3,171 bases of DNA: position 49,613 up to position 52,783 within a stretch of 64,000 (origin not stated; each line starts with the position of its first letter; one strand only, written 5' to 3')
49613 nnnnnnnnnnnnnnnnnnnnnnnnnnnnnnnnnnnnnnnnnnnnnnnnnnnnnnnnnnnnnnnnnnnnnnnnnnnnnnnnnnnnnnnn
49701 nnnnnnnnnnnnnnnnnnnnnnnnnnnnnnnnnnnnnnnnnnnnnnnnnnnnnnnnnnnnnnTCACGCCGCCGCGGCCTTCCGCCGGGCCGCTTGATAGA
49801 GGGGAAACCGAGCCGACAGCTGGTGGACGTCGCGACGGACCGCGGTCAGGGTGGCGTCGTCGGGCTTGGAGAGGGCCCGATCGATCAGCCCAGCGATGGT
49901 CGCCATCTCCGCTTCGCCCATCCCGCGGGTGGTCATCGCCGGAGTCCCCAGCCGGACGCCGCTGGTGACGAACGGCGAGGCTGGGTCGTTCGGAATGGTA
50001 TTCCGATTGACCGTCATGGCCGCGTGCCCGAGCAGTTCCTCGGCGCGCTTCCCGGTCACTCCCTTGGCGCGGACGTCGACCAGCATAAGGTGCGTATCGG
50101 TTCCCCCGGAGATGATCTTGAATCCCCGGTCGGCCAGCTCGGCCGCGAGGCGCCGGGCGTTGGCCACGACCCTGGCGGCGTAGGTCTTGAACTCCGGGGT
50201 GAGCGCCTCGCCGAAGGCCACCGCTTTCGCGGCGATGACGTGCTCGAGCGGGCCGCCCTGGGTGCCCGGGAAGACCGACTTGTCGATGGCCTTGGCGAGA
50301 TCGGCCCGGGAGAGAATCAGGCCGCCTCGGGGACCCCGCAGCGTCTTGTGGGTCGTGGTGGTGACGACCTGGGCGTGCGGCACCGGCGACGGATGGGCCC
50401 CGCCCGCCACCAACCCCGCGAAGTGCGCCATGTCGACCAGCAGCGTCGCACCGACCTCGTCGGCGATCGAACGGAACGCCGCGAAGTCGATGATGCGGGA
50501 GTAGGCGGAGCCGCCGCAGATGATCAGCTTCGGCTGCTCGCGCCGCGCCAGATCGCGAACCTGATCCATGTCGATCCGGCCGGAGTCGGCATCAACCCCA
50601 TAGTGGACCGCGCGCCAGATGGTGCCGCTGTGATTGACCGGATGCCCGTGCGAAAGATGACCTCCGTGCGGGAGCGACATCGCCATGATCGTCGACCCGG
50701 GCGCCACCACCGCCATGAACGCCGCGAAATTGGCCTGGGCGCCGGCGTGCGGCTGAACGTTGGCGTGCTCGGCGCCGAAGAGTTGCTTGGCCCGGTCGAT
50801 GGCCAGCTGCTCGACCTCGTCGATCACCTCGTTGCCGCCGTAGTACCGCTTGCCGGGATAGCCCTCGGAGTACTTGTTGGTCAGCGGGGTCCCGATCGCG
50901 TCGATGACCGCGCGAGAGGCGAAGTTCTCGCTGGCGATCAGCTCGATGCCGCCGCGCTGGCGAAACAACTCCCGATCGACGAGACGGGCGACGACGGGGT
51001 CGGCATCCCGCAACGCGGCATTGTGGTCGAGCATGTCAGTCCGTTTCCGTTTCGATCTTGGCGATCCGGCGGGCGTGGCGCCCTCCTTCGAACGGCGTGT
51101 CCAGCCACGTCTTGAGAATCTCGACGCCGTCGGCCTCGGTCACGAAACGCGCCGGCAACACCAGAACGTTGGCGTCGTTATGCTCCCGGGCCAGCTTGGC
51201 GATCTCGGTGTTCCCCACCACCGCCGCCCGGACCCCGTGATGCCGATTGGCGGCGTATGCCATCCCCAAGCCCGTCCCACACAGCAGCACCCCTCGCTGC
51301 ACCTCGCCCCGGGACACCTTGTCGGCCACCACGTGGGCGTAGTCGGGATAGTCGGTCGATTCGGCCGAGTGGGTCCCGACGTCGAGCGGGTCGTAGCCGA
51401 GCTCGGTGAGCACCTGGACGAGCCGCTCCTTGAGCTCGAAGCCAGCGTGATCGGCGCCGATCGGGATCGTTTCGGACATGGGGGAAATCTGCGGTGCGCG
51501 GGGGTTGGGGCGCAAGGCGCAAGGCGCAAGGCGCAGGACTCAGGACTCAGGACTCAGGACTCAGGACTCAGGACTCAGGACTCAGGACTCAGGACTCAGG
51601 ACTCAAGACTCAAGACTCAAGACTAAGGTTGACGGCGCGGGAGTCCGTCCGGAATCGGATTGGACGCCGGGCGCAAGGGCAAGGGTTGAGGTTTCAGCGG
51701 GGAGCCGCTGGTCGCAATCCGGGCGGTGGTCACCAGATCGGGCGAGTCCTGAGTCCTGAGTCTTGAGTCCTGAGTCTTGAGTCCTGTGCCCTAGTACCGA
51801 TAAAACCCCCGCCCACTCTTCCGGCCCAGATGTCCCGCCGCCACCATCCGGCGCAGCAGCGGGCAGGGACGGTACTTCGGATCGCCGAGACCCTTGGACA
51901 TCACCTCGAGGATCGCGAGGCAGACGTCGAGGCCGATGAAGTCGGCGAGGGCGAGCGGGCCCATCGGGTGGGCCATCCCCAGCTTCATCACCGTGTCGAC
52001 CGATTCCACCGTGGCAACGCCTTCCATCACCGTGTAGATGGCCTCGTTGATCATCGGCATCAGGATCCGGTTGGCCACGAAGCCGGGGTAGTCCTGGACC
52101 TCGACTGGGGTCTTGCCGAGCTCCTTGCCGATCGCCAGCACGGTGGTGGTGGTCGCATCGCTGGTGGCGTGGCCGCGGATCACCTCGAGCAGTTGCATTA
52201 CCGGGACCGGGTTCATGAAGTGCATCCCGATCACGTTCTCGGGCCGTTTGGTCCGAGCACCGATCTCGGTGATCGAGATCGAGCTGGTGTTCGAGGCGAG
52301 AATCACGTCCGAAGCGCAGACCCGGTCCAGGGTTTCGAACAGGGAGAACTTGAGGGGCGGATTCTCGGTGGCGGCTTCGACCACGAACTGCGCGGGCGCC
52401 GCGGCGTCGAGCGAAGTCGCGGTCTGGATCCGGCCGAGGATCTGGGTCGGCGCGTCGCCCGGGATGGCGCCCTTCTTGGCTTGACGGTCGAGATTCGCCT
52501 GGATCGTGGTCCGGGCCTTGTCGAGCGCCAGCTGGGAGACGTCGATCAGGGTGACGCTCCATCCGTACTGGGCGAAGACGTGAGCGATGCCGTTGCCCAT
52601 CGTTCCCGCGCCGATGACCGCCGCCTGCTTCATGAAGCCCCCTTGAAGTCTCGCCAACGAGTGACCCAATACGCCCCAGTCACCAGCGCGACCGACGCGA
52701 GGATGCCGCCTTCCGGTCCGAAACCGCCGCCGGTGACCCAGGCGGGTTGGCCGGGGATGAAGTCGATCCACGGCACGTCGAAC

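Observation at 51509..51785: Two inverted arrays of heptanucleotide repeats able to form a 40-bp hairpin between hbd and rpiB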

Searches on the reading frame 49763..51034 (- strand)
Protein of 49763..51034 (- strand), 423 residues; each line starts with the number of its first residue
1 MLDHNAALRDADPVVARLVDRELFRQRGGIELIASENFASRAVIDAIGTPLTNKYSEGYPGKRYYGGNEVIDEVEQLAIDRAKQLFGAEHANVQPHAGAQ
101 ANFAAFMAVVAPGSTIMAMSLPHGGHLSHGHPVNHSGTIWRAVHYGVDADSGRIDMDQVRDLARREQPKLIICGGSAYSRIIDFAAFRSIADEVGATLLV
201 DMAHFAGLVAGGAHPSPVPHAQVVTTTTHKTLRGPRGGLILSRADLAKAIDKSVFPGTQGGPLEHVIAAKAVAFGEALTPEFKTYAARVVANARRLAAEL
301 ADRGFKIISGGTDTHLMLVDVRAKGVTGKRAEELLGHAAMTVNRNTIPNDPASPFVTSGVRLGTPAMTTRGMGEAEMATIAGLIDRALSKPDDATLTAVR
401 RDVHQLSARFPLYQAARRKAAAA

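Call 10: find_homologous_proteins(query=window:49763-51034:-, max_evalue=1e-100)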
Query window:49763-51034:- (423 aa): 7996 proteins with E <= 1e-100 among 8000 candidates; the best 120 are listed.
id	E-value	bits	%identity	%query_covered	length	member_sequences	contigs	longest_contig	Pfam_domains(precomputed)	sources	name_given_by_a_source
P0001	1.5e-274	928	100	100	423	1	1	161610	PF00464.26,PF00155.28,PF01212.28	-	-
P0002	6.0e-267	903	97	100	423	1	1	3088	PF00464.26,PF00155.28,PF01212.28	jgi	jgi:glycine hydroxymethyltransferase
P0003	3.2e-266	901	96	100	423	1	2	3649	PF00464.26,PF00155.28,PF01212.28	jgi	jgi:glycine hydroxymethyltransferase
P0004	6.7e-237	804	86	100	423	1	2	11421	PF00464.26,PF00155.28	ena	-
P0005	2.8e-234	796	84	100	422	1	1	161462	PF00464.26,PF00155.28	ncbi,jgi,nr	ncbi:MAG: serine hydroxymethyltransferase [Gemmatimonadetes bacterium]|nr:serine hydroxymethyltransf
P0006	2.9e-234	796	85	99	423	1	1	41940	PF00464.26,PF00155.28,PF01212.28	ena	-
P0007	2.3e-233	793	84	99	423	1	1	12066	PF00464.26,PF00155.28,PF01212.28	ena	-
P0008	4.5e-233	792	85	100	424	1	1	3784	PF00464.26,PF00155.28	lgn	-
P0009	1.6e-228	777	82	100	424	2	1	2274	PF00464.26,PF00155.28,PF01212.28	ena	-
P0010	4.8e-228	775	83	100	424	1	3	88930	PF00464.26,PF00155.28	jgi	jgi:glycine hydroxymethyltransferase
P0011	1.9e-226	770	82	100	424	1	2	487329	PF00464.26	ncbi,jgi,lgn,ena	-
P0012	2.5e-226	769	83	99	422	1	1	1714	PF00464.26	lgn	-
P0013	8.3e-226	768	83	100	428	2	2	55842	PF00464.26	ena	-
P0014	9.3e-225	764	82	100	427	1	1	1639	PF00464.26,PF00155.28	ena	-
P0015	1.0e-224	764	82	100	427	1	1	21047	PF00464.26,PF00155.28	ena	-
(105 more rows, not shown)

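Call 13: find_encoding_contigs(protein=P0002, flank=10000, max_places=4)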
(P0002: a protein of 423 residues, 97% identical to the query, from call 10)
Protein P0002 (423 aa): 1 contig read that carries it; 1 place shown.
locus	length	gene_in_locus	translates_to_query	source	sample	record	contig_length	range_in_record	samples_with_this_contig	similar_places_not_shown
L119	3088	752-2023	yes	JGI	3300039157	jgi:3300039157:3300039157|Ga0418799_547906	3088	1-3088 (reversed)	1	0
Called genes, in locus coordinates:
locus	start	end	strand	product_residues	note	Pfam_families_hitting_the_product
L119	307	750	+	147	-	PF02502:LacAB_rpiB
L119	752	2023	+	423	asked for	PF00464:SHMT, PF00155:Aminotran_1_2, PF01212:Beta_elim_lyase (weak)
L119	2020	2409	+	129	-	-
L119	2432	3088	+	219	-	?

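Call 14: find_encoding_contigs(protein=P0003, flank=10000, max_places=4)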
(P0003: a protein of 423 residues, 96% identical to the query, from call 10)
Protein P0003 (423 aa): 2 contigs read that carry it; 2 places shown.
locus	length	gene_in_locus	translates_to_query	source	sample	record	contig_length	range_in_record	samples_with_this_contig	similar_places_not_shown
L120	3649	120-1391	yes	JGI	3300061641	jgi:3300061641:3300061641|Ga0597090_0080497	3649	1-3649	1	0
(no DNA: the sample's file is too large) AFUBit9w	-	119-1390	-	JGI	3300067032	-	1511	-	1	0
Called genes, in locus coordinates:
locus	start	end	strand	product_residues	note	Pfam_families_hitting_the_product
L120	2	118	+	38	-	?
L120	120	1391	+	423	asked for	PF00464:SHMT, PF00155:Aminotran_1_2, PF01212:Beta_elim_lyase (weak)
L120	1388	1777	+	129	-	-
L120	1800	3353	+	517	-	PF03853:YjeF_N, PF01256:Carb_kinase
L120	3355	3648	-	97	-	?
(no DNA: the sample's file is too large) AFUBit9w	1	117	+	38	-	?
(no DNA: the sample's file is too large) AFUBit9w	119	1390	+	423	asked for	PF00464:SHMT, PF00155:Aminotran_1_2, PF01212:Beta_elim_lyase (weak)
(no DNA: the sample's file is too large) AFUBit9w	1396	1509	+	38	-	?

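Call 15: find_encoding_contigs(protein=P0005, flank=10000, max_places=4)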
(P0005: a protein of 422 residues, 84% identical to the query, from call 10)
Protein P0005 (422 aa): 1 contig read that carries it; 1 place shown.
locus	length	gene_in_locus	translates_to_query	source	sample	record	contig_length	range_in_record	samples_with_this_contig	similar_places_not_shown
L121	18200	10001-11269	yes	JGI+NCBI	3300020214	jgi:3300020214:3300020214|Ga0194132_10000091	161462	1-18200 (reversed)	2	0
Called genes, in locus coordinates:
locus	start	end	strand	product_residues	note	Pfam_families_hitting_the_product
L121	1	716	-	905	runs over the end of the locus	PF00133:tRNA-synt_1, PF09334:tRNA-synt_1g, PF13603:tRNA-synt_1_2 (weak), PF08264:Anticodon_1, PF10458:Val_tRNA-synt_C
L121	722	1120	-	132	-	-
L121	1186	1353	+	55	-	-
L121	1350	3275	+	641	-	PF02824:TGS, PF07973:tRNA_SAD, PF00587:tRNA-synt_2b, PF03129:HGTP_anticodon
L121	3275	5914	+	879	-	PF00069:Pkinase, PF01636:APH (faint), PF03109:ABC1 (faint), PF07714:PK_Tyr_Ser-Thr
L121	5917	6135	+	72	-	-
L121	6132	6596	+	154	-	PF00583:Acetyltransf_1, PF13673:Acetyltransf_10, PF13508:Acetyltransf_7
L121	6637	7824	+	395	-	PF00108:Thiolase_N, PF00109:ketoacyl-synt (weak), PF02803:Thiolase_C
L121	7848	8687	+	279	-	PF02517:Rce1-like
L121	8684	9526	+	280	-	PF02737:3HCDH_N, PF00725:3HCDH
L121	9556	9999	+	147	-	PF02502:LacAB_rpiB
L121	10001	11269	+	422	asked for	PF00464:SHMT, PF00155:Aminotran_1_2 (weak)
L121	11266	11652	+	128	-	-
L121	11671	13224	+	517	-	PF03853:YjeF_N, PF01256:Carb_kinase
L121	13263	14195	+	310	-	PF00586:AIRS, PF02769:AIRS_C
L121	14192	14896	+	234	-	PF01553:Acyltransferase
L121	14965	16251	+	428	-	PF03952:Enolase_N, PF00113:Enolase_C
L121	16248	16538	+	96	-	PF04977:DivIC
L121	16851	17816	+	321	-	PF00753:Lactamase_B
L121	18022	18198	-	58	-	?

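Call 25: find_encoding_contigs(protein=P0004, flank=4000, max_places=3)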
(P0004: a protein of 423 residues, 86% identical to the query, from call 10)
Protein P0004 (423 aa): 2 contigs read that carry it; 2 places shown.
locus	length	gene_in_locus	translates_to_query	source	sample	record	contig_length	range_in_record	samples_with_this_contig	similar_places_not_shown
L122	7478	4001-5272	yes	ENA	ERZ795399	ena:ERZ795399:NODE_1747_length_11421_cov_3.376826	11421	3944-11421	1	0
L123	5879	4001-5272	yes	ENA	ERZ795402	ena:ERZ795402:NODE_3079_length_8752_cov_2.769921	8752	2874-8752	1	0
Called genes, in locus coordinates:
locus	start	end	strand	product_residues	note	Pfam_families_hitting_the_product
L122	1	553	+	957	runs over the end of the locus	PF00069:Pkinase, PF01636:APH (faint), PF03109:ABC1 (faint), PF07714:PK_Tyr_Ser-Thr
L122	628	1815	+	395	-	PF00108:Thiolase_N, PF00109:ketoacyl-synt (weak), PF02803:Thiolase_C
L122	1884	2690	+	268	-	PF02517:Rce1-like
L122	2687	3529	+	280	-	PF02737:3HCDH_N, PF00725:3HCDH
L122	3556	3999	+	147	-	PF02502:LacAB_rpiB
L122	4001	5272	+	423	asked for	PF00464:SHMT, PF00155:Aminotran_1_2 (weak)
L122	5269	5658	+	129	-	-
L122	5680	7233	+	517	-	PF03853:YjeF_N, PF01256:Carb_kinase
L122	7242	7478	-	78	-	?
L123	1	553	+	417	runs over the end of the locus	-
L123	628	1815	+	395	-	PF00108:Thiolase_N, PF00109:ketoacyl-synt (weak), PF02803:Thiolase_C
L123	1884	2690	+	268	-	PF02517:Rce1-like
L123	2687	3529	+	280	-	PF02737:3HCDH_N, PF00725:3HCDH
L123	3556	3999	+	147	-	PF02502:LacAB_rpiB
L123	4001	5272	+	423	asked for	PF00464:SHMT, PF00155:Aminotran_1_2 (weak)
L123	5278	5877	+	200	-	?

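Call 26: find_encoding_contigs(protein=P0006, flank=4000, max_places=3)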
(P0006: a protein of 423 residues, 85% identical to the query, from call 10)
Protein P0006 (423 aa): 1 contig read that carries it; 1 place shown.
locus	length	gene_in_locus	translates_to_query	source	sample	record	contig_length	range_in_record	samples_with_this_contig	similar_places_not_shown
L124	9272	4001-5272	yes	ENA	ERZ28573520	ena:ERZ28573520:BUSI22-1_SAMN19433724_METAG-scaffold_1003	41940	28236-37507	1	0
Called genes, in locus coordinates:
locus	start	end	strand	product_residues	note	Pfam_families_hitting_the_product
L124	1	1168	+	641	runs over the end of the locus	PF02824:TGS, PF07973:tRNA_SAD, PF00587:tRNA-synt_2b, PF03129:HGTP_anticodon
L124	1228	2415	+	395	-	PF00108:Thiolase_N, PF00109:ketoacyl-synt (weak), PF02803:Thiolase_C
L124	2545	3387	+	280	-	PF02737:3HCDH_N, PF00725:3HCDH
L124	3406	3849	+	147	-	PF02502:LacAB_rpiB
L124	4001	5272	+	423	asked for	PF00464:SHMT, PF00155:Aminotran_1_2, PF01212:Beta_elim_lyase (weak)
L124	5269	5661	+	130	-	-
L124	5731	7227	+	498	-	PF03853:YjeF_N, PF01256:Carb_kinase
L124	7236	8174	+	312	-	PF00586:AIRS, PF02769:AIRS_C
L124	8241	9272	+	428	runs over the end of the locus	PF03952:Enolase_N, PF00113:Enolase_C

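Call 27: find_encoding_contigs(protein=P0007, flank=4000, max_places=3)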
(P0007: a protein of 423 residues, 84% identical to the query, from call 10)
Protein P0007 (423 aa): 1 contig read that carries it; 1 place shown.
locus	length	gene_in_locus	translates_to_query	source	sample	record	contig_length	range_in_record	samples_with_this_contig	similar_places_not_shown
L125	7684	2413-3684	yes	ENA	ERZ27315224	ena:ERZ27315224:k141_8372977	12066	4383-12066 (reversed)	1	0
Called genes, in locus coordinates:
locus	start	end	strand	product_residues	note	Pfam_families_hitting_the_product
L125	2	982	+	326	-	?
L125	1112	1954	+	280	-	PF02737:3HCDH_N, PF00725:3HCDH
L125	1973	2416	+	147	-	PF02502:LacAB_rpiB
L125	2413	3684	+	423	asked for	PF00464:SHMT, PF00155:Aminotran_1_2, PF01212:Beta_elim_lyase (weak)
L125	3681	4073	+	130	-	-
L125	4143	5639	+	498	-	PF03853:YjeF_N, PF01256:Carb_kinase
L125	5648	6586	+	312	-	PF00586:AIRS, PF02769:AIRS_C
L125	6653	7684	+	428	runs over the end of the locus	PF03952:Enolase_N, PF00113:Enolase_C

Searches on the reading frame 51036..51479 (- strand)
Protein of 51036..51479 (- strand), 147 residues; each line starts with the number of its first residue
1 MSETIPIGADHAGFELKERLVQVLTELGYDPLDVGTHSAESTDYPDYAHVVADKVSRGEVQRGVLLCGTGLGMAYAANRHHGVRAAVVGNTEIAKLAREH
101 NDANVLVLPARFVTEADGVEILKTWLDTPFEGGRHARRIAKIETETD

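Call 8: find_encoding_contigs(protein=window:51036-51479:-, flank=10000, max_places=10)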
Protein window:51036-51479:- (147 aa): no gene with exactly this product is on record in the collection.

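Call 52: find_homologous_proteins(query=window:51036-51479:-, max_evalue=1e-60)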
Query window:51036-51479:- (147 aa): 1639 proteins with E <= 1e-60 among 8000 candidates; the best 120 are listed.
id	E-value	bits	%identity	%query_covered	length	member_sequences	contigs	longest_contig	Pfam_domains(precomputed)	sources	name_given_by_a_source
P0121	7.0e-92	323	100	100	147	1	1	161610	PF02502.24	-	-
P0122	9.1e-91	319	99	100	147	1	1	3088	PF02502.24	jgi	jgi:ribose 5-phosphate isomerase B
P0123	2.1e-79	282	88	99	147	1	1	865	PF02502.24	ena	-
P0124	2.1e-77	276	86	99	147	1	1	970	PF02502.24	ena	-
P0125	1.1e-76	273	83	100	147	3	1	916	PF02502.24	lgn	-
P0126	4.6e-76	271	85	99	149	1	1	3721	PF02502.24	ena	-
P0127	6.3e-76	271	86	99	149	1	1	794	PF02502.24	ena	-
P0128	1.2e-75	270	82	100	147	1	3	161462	PF02502.24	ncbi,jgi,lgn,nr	ncbi:MAG: ribose 5-phosphate isomerase B [Gemmatimonadetes bacterium]|nr:ribose 5-phosphate isomeras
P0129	1.7e-74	266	82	100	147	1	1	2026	PF02502.24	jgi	jgi:ribose 5-phosphate isomerase B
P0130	2.3e-74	266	80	100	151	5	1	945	PF02502.24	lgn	-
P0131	5.1e-74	265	84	97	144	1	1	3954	PF02502.24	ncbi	-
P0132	1.4e-73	263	82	99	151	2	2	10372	PF02502.24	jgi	jgi:ribose 5-phosphate isomerase B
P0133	2.6e-73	262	82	99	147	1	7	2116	PF02502.24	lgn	-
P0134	3.7e-73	262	81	97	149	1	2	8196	PF02502.24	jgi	jgi:ribose 5-phosphate isomerase B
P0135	4.4e-73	262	83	99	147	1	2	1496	PF02502.24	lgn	-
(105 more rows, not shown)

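Call 53: find_encoding_contigs(protein=P0123, flank=3000, max_places=3)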
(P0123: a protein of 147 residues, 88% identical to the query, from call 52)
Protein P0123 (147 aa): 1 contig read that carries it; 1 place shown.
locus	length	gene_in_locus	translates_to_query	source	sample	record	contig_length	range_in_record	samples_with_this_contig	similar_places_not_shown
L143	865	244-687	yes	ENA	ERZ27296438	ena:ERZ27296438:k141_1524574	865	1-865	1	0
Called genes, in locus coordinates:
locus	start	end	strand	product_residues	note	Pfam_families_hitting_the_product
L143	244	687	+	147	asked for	PF02502:LacAB_rpiB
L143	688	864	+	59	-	?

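Call 54: find_encoding_contigs(protein=P0124, flank=3000, max_places=3)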
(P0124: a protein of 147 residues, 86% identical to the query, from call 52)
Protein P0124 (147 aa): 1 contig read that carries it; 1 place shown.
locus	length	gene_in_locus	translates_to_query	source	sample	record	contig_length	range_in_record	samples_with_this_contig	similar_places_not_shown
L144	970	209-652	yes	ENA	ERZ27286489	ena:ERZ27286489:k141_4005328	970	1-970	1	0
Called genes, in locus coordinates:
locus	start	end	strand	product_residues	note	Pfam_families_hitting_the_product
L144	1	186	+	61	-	?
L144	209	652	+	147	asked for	PF02502:LacAB_rpiB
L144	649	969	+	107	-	?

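Call 55: find_encoding_contigs(protein=P0126, flank=3000, max_places=3)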
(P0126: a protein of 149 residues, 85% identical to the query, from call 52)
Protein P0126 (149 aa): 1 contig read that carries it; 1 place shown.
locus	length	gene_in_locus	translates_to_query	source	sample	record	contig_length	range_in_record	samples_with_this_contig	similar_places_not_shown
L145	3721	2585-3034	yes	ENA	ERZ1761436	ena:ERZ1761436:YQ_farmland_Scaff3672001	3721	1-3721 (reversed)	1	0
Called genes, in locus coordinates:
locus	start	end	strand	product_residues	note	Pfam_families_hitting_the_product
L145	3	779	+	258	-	?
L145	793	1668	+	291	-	PF02517:Rce1-like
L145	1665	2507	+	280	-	PF02737:3HCDH_N, PF00725:3HCDH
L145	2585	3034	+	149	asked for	PF02502:LacAB_rpiB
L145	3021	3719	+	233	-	?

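Call 70: search_protein_families(library=pfam, proteins=[window:51036-51479:-])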
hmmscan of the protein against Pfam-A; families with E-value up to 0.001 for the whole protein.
window:51036-51479:- (147 aa): 1 family
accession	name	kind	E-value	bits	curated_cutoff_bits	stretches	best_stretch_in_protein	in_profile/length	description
PF02502.23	LacAB_rpiB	-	2.9e-55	186.4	24.7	1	5-142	1-138/138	Ribose/Galactose Isomerase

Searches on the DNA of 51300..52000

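Call 65: search_rna_families(source=window, start=51300, end=52000, threshold=evalue, max_evalue=1)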
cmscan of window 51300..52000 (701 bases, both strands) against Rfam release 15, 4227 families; matches with E-value up to 1: 1.
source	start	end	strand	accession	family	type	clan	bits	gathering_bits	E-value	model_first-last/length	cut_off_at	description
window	51593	51779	+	RF00102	VA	Gene;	-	28.4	62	0.016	1-159/159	no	VA RNA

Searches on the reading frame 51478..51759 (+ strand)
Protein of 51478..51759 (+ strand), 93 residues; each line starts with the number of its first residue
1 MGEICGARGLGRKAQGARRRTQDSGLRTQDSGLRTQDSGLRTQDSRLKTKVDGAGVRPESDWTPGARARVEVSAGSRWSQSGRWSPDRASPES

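Call 70: search_protein_families(library=pfam, proteins=[window:51478-51759:+])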
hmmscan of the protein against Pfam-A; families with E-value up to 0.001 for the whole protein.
window:51478-51759:+ (93 aa): 0 families

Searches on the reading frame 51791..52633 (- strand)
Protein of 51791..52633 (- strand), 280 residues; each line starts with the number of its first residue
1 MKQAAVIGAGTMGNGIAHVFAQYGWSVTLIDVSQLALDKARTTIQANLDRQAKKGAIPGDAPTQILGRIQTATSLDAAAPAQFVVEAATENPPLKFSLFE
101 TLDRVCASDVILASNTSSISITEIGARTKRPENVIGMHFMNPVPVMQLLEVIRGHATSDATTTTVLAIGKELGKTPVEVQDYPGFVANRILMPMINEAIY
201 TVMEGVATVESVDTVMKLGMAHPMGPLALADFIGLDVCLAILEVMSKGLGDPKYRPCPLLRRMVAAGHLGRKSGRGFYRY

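Call 70: search_protein_families(library=pfam, proteins=[window:51791-52633:-])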
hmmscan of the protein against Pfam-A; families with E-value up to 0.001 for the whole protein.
window:51791-52633:- (280 aa): 4 families
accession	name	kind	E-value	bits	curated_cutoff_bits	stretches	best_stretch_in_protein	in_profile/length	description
PF02737.24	3HCDH_N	-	7.3e-63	212.2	22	1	4-181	2-179/180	3-hydroxyacyl-CoA dehydrogenase, NAD binding domain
PF00725.27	3HCDH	-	3e-38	130.7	22.1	1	184-280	1-97/97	3-hydroxyacyl-CoA dehydrogenase, C-terminal domain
PF03446.21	NAD_binding_2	-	0.00074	20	21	0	5-43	3-41/161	NAD binding domain of 6-phosphogluconate dehydrogenase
PF00070.33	Pyr_redox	-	0.00078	20.4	22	0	4-54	2-52/82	Pyridine nucleotide-disulphide oxidoreductase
